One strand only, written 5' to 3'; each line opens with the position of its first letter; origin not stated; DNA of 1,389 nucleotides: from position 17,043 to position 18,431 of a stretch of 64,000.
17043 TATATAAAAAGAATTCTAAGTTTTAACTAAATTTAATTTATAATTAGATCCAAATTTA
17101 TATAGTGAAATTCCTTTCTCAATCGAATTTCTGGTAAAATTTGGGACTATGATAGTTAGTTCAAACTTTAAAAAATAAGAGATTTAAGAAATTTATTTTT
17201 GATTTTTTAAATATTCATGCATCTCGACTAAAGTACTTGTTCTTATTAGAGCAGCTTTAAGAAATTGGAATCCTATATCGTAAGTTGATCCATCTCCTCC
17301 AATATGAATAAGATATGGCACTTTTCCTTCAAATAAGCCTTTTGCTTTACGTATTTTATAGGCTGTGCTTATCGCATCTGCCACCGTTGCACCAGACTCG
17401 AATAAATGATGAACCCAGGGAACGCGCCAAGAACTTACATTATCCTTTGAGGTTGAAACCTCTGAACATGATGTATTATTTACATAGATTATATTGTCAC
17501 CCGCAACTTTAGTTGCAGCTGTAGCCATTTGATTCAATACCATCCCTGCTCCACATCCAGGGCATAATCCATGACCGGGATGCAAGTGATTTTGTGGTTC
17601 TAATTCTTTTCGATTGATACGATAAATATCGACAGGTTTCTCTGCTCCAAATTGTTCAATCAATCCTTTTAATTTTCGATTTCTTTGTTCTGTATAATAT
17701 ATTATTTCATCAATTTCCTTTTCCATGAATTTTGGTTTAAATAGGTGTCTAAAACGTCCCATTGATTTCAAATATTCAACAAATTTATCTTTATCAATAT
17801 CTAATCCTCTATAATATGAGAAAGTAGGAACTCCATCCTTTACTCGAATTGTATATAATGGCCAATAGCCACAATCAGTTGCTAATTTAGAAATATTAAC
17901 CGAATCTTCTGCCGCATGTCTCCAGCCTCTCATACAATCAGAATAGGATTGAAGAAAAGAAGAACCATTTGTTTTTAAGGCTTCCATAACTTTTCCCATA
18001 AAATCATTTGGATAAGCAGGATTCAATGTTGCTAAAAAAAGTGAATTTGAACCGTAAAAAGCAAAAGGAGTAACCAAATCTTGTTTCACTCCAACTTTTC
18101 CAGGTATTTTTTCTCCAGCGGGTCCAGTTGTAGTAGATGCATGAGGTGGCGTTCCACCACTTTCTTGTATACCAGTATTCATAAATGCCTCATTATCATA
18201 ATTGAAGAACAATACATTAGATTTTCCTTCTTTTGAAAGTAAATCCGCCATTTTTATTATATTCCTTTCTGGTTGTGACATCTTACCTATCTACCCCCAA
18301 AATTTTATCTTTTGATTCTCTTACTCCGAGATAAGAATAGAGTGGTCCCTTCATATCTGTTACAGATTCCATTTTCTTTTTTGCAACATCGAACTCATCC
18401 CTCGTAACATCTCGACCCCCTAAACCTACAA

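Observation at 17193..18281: Circularly permuted TPP-binding beta subunit in a 2-oxoacid:ferredoxin oxidoreductase operon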

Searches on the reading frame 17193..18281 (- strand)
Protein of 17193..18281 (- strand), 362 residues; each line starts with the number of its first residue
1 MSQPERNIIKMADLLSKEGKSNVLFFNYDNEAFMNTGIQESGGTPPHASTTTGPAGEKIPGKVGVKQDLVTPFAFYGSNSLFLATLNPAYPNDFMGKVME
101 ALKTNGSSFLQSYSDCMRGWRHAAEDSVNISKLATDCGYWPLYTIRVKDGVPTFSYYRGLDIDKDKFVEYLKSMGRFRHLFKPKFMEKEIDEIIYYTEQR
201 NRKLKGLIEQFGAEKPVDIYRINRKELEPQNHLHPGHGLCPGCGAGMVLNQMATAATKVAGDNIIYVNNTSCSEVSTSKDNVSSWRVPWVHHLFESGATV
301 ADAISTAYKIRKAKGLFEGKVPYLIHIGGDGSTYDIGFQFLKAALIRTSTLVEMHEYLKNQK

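Call 3: search_protein_families(library=pfam, proteins=[window:17193-18281:-], max_evalue=0.1)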
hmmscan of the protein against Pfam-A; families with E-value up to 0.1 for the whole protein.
window:17193-18281:- (362 aa): 0 families

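Call 4: search_protein_families(library=ncbifam, proteins=[window:17193-18281:-], max_evalue=0.1)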
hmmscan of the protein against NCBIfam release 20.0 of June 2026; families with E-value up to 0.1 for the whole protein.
window:17193-18281:- (362 aa): 5 families
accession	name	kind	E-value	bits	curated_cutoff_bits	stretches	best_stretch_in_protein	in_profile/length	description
NF008819.1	PRK11865.1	equivalog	6e-63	212.9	405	2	18-197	116-289/300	pyruvate synthase subunit PorB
NF045792.1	OxalOxredbeta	equivalog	9.4e-54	182.5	590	2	21-202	129-301/311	oxalate oxidoreductase subunit beta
NF008818.0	PRK11864.1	subfamily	1.2e-51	175.6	405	2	18-207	117-295/300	3-methyl-2-oxobutanoate dehydrogenase subunit beta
NF045766.1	PhenlGlyoxDHPadI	equivalog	8.3e-28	97.3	700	2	18-185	256-419/443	NADH-dependent phenylglyoxylate dehydrogenase subunit beta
TIGR02176.1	pyruv_ox_red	equivalog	1.6e-12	46.2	911.35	1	21-204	981-1162/1167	pyruvate:ferredoxin (flavodoxin) oxidoreductase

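Call 5: search_solved_structures(query=window:17193-18281:-, max_evalue=0.01, show_alignments=3)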
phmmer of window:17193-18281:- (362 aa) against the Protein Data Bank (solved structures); distinct sequences matched with E-value up to 0.01: 5.
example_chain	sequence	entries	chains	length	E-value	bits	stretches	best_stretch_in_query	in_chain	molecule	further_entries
9bt4_C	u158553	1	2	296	1.2e-47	165.9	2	23-193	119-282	Pyruvate:Ferredoxin Oxidoreductase, subunit beta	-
5c4i_C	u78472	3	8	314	3e-43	151.3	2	22-187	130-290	Oxalate oxidoreductase subunit beta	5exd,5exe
1b0p_A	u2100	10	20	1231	3e-08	36.2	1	22-145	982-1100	PROTEIN (PYRUVATE-FERREDOXIN OXIDOREDUCTASE) | Pyruvate-Ferredoxin Oxidoreductase | PYRUVATE FERREDOXIN OXIDOREDUCTASE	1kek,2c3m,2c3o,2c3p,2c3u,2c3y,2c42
7plm_A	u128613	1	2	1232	3e-08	36.2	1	22-145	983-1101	Pyruvate:ferredoxin oxidoreductase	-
6cin_A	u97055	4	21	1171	2.7e-06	29.8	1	22-146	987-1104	PYRUVATE-FERREDOXIN OXIDOREDUCTASE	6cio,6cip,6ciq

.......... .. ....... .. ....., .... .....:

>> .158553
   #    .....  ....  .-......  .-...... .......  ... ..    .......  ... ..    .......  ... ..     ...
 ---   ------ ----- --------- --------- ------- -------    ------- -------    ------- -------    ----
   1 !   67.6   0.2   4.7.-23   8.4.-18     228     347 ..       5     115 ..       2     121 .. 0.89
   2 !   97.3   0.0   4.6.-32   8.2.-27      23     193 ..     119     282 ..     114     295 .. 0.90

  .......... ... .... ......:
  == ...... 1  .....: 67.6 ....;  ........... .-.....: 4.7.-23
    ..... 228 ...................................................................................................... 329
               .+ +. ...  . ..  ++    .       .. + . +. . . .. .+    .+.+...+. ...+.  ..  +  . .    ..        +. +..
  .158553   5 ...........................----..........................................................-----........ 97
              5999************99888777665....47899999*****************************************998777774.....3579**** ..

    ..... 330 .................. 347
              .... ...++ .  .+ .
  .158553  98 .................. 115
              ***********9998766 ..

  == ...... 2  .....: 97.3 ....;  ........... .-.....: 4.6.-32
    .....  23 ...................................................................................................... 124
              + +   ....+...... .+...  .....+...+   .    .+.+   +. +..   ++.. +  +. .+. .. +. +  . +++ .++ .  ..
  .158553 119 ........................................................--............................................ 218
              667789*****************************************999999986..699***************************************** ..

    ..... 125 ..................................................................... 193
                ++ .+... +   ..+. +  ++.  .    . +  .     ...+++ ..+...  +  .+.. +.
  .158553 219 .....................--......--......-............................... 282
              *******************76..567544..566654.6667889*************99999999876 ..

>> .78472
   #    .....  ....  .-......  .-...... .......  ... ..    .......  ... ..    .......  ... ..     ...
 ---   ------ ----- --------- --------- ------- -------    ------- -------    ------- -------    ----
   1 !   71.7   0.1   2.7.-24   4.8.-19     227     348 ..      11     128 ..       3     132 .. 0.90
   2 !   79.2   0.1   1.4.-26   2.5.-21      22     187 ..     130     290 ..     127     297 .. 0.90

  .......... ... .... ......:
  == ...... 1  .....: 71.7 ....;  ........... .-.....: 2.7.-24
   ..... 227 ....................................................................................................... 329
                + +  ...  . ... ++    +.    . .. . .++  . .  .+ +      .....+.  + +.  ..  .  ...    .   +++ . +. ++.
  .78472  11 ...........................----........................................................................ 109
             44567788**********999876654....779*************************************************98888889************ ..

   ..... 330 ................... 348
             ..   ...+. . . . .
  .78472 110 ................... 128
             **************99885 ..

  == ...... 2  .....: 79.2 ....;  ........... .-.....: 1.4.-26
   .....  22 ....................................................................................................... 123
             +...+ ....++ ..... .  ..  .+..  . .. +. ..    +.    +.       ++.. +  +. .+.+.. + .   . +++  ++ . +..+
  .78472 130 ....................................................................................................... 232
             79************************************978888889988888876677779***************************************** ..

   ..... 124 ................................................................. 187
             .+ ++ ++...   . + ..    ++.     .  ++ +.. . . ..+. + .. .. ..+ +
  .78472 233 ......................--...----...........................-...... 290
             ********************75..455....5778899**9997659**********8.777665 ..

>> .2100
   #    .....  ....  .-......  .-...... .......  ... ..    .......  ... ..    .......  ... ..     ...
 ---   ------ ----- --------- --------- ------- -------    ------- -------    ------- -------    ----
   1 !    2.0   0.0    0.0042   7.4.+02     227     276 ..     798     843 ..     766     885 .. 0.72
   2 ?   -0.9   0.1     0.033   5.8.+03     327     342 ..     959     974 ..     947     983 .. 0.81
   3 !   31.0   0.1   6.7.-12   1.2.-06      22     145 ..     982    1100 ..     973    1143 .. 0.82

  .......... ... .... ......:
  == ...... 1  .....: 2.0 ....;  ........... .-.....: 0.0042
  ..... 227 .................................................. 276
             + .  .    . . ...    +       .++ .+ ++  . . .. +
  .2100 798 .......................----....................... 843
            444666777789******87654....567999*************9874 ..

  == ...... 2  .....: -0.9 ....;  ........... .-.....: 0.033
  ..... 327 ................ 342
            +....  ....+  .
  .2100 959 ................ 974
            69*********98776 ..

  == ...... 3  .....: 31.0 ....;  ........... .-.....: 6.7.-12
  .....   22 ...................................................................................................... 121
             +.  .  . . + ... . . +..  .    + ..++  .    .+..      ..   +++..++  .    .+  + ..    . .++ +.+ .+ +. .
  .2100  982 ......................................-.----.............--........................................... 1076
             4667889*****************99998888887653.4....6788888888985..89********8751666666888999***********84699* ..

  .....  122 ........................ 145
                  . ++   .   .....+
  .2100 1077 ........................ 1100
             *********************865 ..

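Call 7: find_homologous_proteins(query=window:17193-18281:-, max_evalue=0.00001)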
Query window:17193-18281:- (362 aa): 253 proteins with E <= 0.00001 among 2132 candidates; the best 120 are listed.
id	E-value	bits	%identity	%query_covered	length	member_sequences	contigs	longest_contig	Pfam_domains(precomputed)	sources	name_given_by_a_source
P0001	2.5e-248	841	100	100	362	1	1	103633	-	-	-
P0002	2.3e-241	818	96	100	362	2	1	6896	-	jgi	jgi:pyruvate/2-oxoacid:ferredoxin oxidoreductase beta subunit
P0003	4.8e-231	784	91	100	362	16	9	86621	-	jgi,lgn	-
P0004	7.0e-228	774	89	100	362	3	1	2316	-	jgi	-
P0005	2.6e-227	772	90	100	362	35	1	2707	PF02775.27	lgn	-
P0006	6.5e-226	767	89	100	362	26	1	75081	-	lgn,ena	-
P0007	1.2e-225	766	89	100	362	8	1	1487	-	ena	-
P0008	3.8e-223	758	89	100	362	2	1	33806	-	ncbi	ncbi:MAG: hypothetical protein ACFE9X_12745 [Promethearchaeota archaeon]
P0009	7.4e-223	757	88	100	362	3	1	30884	-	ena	-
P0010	1.4e-222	756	88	100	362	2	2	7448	-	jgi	-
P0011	2.2e-222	756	88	100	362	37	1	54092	-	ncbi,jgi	ncbi:MAG: hypothetical protein ACW98D_03805 [Promethearchaeota archaeon]|jgi:pyruvate/2-oxoacid:ferr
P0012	2.7e-221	752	87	100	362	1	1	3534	-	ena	-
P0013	4.5e-219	745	86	100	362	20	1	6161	-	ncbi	ncbi:MAG: hypothetical protein ACFFCI_17420 [Promethearchaeota archaeon]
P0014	4.7e-219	745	86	100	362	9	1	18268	-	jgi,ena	-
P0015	2.0e-217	739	84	100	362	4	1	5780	-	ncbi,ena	-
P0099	3.5e-149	515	61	98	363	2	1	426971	-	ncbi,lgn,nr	ncbi:MAG: hypothetical protein JW776_03725 [Candidatus Lokiarchaeota archaeon]|nr:hypothetical prote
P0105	6.4e-146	504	60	98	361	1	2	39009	-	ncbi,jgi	ncbi:MAG: hypothetical protein ACTSO9_00015 [Candidatus Helarchaeota archaeon]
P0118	2.8e-132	459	56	97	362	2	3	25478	-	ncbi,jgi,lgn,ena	ncbi:MAG: hypothetical protein ACTSRP_05990 [Candidatus Helarchaeota archaeon]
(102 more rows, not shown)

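Call 19: search_protein_representatives(protein=window:17193-18281:-)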
Query: 362 residues. Proteins with E-value up to 0.001 (for the whole library): 1336; up to 1e-10: 514; up to 1e-30: 49. The best 150 are listed.
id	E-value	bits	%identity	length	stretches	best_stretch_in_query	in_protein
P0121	9.2e-123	426.1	54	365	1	6-355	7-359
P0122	7.6e-73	261.9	50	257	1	8-249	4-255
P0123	6.8e-62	225.9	79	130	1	236-362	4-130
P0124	9.7e-59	215.5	79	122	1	6-124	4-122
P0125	1.5e-54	201.7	47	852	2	24-198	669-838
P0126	1.1e-50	189.0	39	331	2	22-204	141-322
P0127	6.9e-50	186.4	41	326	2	22-204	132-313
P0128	2.2e-48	181.4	37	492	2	20-193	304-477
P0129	2.6e-48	181.2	40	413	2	23-187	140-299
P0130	2.3e-47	178.1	40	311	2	18-210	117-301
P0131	7.7e-47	176.4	41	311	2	20-183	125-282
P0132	3.5e-45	170.9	38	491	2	21-183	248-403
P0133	4.2e-44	167.4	42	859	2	26-194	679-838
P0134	4.3e-44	167.3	38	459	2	21-184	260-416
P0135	5.0e-43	163.8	39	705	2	22-184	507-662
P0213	1.3e-25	106.6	38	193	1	21-215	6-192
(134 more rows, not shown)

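Call 23: predict_structure(alignment_id=A1)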
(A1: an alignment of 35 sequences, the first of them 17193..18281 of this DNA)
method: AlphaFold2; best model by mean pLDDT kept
length: 362 residues; sequences in the alignment: 35
mean_pLDDT: 75.9   pTM: 0.84
mean pLDDT of the five models: 75.9, 75.4, 75.4, 74.5, 74.4
residues with pLDDT >= 90: 120; 70-90: 123; 50-70: 63; < 50: 56
segments of 3 or more residues with pLDDT < 50: 31-73, 117-119, 275-280
pLDDT, mean of each block of 10 residues (from residue 1): 77 94 83 34 36 33 43 64 92 97 93 64 76 91 90 91 91 62 67 82 87 91 93 71 77 95 87 48 74 76 91 90 87 68 82 62 52
secondary structure, 60 per line:
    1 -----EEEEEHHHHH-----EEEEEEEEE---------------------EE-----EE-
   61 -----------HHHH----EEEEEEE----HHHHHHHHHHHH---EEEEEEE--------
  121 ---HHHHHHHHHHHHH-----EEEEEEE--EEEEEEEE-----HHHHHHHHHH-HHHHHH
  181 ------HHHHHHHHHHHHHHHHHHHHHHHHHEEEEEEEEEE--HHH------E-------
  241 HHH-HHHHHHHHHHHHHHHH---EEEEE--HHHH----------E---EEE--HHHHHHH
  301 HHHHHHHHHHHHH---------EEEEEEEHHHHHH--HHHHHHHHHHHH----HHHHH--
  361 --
elements in order: E6-10 H11-15 E21-29 H72-75 E80-86 H91-102 E106-112 H124-136 E142-148 E151-158 H164-173 H175-180 H187-211 E212-221 H245-260 E264-268 H271-274 E289-291 H294-313 E323-329 H330-335 H338-349 H354-358

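Call 27: find_encoding_contigs(protein=P0099, flank=8000, max_places=2)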
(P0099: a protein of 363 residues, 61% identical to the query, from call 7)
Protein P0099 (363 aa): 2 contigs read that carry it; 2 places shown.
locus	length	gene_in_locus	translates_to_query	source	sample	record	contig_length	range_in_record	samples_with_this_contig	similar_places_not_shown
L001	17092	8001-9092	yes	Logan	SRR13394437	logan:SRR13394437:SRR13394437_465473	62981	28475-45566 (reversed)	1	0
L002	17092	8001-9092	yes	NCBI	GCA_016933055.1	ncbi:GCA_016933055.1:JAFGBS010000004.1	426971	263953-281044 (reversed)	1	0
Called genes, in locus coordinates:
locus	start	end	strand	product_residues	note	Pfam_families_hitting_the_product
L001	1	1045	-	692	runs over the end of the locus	PF05833:NFACT_N, PF05670:NFACT-R_1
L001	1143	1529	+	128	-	-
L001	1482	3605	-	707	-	PF02384:N6_Mtase (weak), PF07669:Eco57I, PF12950:TaqI_C (weak)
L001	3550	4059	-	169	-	-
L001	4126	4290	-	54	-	PF01402:RHH_1 (weak), PF17723:RHH_8 (weak)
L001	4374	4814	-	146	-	-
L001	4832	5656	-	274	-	-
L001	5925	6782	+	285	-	PF01558:POR, PF12837:Fer4_6 (weak), PF00037:Fer4 (weak), PF12838:Fer4_7 (weak), PF13187:Fer4_9 (weak), PF13237:Fer4_10 (weak), PF14697:Fer4_21, PF00037:Fer4 (weak), +2 more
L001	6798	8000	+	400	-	PF01855:POR_N, PF17147:PFOR_II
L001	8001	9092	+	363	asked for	-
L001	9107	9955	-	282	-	-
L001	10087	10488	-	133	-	PF03259:Robl_LC7 (weak)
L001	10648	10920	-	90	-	PF14947:HTH_45 (weak)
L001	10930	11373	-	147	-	-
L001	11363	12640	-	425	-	-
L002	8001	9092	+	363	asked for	-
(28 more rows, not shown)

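Call 28: find_encoding_contigs(protein=P0118, flank=8000, max_places=2)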
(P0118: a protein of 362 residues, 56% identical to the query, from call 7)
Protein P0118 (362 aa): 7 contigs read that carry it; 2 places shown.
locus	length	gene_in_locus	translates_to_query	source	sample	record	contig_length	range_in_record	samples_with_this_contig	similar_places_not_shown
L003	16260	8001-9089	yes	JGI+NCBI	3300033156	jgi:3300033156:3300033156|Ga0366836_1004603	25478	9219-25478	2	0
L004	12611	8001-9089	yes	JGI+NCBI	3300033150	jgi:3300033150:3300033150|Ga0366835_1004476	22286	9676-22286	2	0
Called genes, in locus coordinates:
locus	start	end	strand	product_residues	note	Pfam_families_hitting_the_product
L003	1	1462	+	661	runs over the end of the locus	PF00890:FAD_binding_2 (weak), PF01266:DAO (weak), PF07992:Pyr_redox_2 (weak), PF12831:FAD_oxidored (weak), PF13450:NAD_binding_8 (weak), PF00037:Fer4, PF12838:Fer4_7, PF13187:Fer4_9, +11 more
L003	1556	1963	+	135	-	-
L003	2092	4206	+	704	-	PF02629:CoA_binding, PF13380:CoA_binding_2, PF13607:Succ_CoA_lig, PF19045:Ligase_CoA_2, PF13549:ATP-grasp_5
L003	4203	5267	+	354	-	PF13500:AAA_26, PF07085:DRTGG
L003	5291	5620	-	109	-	-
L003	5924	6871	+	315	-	PF01558:POR, PF13187:Fer4_9 (weak), PF00037:Fer4 (weak), PF12797:Fer4_2 (faint), PF12837:Fer4_6 (faint), PF13237:Fer4_10, PF14697:Fer4_21, PF12838:Fer4_7 (weak), +1 more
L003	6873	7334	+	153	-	PF01855:POR_N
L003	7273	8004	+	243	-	PF17147:PFOR_II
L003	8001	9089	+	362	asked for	-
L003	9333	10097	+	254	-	PF01946:Thi4, PF00890:FAD_binding_2 (weak), PF01266:DAO (weak), PF01494:FAD_binding_3 (weak), PF03486:HI0933_like (weak), PF07992:Pyr_redox_2, PF12831:FAD_oxidored, PF13450:NAD_binding_8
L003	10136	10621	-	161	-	PF01948:PyrI, PF02748:PyrI_C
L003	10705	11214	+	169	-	-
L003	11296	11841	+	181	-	PF01926:MMR_HSR1, PF02421:FeoB_N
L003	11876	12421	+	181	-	PF08438:YGR210-like_G4, PF02824:TGS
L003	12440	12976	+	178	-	PF00164:Ribosom_S12_S23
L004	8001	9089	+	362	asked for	-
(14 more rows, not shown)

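Call 29: find_related_loci(query=A1, collection=genome_contigs, flank=4000)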
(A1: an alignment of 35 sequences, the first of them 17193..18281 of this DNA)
Query A1 (362 aa) in genome_contigs; peptide patterns used: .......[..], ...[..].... (x = any residue, [..] = any of these).
180 stretches matched a pattern; 142 encode a relative of the query (tblastn E <= 1e-3); the best 80 are kept; 80 distinct loci.
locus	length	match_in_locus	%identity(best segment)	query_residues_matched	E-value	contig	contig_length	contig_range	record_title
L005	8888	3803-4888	94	1-362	0e+0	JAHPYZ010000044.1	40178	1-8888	MAG: Promethearchaeota archaeon isolate LW30_13 NODE_193_length_40178_cov_6.320315, whole genome shotgun sequence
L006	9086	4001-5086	91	1-362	0e+0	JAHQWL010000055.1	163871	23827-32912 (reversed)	MAG: Promethearchaeia archaeon isolate ABR06 NODE_26_length_163871_cov_17, whole genome shotgun sequence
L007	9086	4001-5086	91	1-362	0e+0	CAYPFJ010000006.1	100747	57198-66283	MAG TPA_asm: uncultured archaeon isolate SRP185410_co2_266 genome assembly, contig: NODE_132_length_100747_cov_8.987079,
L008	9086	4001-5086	90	1-362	0e+0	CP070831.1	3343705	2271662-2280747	MAG: Promethearchaeota archaeon isolate bin108 chromosome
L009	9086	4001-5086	91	1-362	0e+0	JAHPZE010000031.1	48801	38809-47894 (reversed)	MAG: Promethearchaeota archaeon isolate LW40_87 NODE_1103_length_48801_cov_66.419275, whole genome shotgun sequence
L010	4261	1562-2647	90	1-362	0e+0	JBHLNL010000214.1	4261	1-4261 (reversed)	MAG: Promethearchaeota archaeon isolate DZ2S.275 DZ2S.275@96557, whole genome shotgun sequence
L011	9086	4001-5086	90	1-362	0e+0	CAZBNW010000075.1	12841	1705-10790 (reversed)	MAG TPA_asm: uncultured archaeon isolate SRP239594_co1_47 genome assembly, contig: NODE_2409_length_12841_cov_134.098858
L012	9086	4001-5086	90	1-362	0e+0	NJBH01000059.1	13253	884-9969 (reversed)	MAG: Promethearchaeota archaeon Loki_b32 4094, whole genome shotgun sequence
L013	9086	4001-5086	89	1-362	0e+0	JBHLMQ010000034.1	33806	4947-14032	MAG: Promethearchaeota archaeon isolate DZ2M.350 DZ2M.350@3413, whole genome shotgun sequence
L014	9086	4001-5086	88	1-362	0e+0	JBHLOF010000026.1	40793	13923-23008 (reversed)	MAG: Promethearchaeota archaeon isolate DZ3M.28 DZ3M.28@2514, whole genome shotgun sequence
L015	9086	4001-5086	87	1-362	0e+0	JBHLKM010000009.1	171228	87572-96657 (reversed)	MAG: Candidatus Hodarchaeota archaeon isolate DZ1B.338 DZ1B.338@115, whole genome shotgun sequence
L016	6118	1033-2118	87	1-362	0e+0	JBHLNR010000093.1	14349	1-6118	MAG: Promethearchaeota archaeon isolate DZ2S.368 DZ2S.368@13806, whole genome shotgun sequence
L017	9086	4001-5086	85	1-362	0e+0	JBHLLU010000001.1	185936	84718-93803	MAG: Promethearchaeota archaeon isolate DZ1S.191 DZ1S.191@53, whole genome shotgun sequence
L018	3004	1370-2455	86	1-362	0e+0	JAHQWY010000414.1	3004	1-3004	MAG: Promethearchaeia archaeon isolate WORC5 WOR136_contig-100_3462, whole genome shotgun sequence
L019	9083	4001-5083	86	1-361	0e+0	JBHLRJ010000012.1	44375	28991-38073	MAG: Candidatus Thorarchaeota archaeon isolate TM1M.263 TM1M.263@2099, whole genome shotgun sequence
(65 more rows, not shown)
